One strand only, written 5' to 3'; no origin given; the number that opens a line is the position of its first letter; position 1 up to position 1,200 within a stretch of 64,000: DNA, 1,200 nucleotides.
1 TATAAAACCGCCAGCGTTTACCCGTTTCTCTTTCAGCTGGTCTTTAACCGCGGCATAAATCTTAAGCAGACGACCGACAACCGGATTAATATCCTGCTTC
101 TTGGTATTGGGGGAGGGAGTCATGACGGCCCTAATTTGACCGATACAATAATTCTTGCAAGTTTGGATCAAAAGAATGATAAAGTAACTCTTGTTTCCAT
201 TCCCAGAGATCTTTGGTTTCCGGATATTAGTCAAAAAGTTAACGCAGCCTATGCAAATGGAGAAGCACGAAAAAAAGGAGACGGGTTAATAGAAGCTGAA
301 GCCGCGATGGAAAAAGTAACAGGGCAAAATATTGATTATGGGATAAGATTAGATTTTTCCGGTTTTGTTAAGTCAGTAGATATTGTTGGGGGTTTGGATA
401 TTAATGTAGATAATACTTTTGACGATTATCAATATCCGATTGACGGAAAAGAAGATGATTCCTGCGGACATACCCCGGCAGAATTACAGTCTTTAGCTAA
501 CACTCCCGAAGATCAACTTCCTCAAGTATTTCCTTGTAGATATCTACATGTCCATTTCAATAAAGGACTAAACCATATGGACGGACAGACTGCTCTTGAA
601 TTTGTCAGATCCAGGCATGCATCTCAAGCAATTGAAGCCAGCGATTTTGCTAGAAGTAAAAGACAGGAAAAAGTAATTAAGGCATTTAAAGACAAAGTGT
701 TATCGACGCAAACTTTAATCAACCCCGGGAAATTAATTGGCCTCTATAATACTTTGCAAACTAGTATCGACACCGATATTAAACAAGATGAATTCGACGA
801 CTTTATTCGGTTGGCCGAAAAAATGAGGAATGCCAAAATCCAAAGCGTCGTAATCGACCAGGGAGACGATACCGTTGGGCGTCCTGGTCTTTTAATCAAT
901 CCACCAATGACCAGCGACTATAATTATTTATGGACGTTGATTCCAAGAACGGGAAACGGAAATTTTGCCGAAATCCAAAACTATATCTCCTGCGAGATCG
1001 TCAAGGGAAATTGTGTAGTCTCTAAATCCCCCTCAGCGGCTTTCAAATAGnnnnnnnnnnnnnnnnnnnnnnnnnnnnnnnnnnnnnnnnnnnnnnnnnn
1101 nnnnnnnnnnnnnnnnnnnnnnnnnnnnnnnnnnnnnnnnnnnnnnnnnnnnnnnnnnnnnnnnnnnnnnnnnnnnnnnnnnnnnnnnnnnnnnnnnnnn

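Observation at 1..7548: Translationally coupled envelope-glycan operon: LCP ligase, DUF2298-like and GT-C glycosyltransferases, a UDP-galactopyranose-mutase-like flavoenzyme and an LPPTG surface protein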

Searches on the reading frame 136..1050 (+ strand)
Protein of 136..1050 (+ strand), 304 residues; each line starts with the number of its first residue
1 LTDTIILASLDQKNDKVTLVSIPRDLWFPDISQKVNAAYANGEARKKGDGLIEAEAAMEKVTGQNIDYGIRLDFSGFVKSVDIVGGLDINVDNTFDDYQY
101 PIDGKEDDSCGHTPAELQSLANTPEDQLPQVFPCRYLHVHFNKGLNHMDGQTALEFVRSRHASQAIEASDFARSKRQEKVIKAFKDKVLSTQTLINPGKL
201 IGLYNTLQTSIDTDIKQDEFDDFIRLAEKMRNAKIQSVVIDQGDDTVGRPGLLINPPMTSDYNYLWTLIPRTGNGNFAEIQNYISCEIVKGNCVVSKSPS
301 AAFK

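Call 3: search_protein_families(library=pfam, proteins=[window:136-1050:+], max_evalue=0.01)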
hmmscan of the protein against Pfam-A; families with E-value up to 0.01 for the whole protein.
window:136-1050:+ (304 aa): 1 family
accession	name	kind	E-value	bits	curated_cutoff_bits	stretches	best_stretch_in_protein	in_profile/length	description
PF03816.19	LytR_cpsA_psr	-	1.6e-30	106.7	24.6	1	2-188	2-148/150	LytR_cpsA_psr family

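Call 4: search_protein_families(library=ncbifam, proteins=[window:136-1050:+], max_evalue=0.01)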
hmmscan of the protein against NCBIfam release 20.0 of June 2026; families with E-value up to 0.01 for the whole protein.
window:136-1050:+ (304 aa): 4 families
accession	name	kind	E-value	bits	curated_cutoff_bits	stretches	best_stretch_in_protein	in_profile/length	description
TIGR00350.1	lytR_cpsA_psr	domain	1.9e-25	89.9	62.3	2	2-101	3-102/152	LCP family glycopolymer transferase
NF051849.1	LCP_trans_Cps2A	equivalog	3.2e-20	72.8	650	2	132-224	332-418/477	LCP family glycopolymer transferase CpsA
NF006897.1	PRK09379.1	equivalog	1.5e-17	63.8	441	2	136-231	169-258/298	polyisoprenyl-teichoic acid--peptidoglycan teichoic acid transferase TagU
NF047591.1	ligase_LytR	equivalog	2.5e-12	46.7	450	2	2-106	80-184/336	glycopolymer--peptidoglycan transferase LytR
